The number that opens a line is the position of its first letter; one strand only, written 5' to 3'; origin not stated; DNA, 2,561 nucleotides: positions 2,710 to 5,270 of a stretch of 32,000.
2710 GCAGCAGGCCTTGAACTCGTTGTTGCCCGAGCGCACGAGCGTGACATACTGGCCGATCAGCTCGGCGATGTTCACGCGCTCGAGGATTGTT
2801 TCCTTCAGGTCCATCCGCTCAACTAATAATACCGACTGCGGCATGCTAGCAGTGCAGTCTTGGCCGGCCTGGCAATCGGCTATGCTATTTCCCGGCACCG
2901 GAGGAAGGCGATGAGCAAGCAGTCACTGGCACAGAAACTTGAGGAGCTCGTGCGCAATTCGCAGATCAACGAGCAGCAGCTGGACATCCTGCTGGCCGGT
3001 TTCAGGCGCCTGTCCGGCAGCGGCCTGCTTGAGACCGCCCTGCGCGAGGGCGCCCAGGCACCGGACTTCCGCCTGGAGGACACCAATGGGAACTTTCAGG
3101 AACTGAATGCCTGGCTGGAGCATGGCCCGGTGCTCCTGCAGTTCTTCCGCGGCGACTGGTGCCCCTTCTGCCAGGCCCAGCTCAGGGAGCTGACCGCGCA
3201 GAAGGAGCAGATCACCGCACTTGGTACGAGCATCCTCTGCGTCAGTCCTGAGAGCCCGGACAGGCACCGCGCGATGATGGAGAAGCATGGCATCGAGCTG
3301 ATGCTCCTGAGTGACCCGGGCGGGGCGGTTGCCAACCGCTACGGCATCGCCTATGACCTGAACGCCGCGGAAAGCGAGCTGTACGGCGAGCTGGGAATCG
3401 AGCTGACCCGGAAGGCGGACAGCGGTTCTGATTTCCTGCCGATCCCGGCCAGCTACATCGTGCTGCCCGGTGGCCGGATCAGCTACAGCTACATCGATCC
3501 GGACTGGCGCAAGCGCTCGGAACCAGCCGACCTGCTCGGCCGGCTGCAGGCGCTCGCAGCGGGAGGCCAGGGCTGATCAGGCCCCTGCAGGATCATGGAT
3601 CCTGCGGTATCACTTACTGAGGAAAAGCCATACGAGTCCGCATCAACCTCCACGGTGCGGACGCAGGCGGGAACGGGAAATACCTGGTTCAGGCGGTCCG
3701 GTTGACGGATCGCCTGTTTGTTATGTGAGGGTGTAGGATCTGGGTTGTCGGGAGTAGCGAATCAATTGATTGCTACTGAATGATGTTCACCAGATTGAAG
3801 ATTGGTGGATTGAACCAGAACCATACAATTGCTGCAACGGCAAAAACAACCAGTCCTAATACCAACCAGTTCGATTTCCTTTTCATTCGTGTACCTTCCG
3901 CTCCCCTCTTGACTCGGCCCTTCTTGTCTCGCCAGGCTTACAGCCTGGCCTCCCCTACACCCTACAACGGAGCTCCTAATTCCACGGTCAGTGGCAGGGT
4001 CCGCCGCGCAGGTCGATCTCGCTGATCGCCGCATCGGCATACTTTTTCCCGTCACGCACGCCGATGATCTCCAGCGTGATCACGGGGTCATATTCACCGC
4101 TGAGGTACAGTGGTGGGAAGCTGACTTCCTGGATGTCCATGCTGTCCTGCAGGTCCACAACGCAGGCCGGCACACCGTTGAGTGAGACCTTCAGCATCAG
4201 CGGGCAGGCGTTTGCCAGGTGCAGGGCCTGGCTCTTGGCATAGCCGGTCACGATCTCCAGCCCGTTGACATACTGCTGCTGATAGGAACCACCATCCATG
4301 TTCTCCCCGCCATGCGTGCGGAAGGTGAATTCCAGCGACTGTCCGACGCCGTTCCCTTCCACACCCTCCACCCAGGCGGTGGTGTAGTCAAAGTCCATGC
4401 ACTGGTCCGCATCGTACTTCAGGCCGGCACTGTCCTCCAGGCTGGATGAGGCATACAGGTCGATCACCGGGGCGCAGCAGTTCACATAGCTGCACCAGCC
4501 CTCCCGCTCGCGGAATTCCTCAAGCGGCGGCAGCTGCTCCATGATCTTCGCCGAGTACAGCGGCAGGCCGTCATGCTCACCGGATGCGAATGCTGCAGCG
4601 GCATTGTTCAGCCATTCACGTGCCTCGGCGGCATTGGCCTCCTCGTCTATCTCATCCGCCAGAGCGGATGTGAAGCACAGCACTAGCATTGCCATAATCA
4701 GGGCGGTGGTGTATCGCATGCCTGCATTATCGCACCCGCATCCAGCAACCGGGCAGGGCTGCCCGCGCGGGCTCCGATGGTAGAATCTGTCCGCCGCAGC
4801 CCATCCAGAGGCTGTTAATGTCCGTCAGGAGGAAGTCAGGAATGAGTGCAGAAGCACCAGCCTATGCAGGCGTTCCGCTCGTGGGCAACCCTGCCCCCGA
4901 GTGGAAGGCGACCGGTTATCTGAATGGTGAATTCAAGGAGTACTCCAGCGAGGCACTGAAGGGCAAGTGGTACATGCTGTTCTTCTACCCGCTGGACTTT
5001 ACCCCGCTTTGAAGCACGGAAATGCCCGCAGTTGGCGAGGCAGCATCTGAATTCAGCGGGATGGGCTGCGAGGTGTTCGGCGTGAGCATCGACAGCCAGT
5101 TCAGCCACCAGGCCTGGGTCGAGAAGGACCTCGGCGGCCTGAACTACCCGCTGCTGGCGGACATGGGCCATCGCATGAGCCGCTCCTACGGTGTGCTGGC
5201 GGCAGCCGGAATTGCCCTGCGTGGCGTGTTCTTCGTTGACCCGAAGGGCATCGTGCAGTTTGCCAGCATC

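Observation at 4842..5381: Peroxiredoxin with in-frame TGA at the peroxidatic cysteine plus a downstream SECIS-like hairpin: probable selenoprotein split in two by ORF calling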

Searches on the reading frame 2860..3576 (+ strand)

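Call 17: search_protein_families(library=pfam, proteins=[window:2860-3576:+])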
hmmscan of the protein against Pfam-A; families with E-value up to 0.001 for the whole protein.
window:2860-3576:+ (238 aa): 2 families
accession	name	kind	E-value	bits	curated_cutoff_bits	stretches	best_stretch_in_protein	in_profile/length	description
PF00578.27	AhpC-TSA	-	2.7e-25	89.1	26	1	64-209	2-123/124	AhpC/TSA family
PF08534.16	Redoxin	-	1.3e-15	57.9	26.6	1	63-169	2-110/148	Redoxin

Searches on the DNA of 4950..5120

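Call 51: search_rna_families(source=window, start=4950, end=5120, threshold=evalue, max_evalue=10)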
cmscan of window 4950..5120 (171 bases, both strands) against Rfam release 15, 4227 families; matches with E-value up to 10: 1.
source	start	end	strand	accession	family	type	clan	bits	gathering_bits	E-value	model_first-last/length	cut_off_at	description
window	4959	5029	+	RF00296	snoR16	Gene; snRNA; snoRNA; CD-box;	-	14.8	45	8.2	1-86/86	no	Small nucleolar RNA R16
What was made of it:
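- Tried and rejected: A permissive scan of 4950-5120 gave only a meaningless snoRNA hit (call 51).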
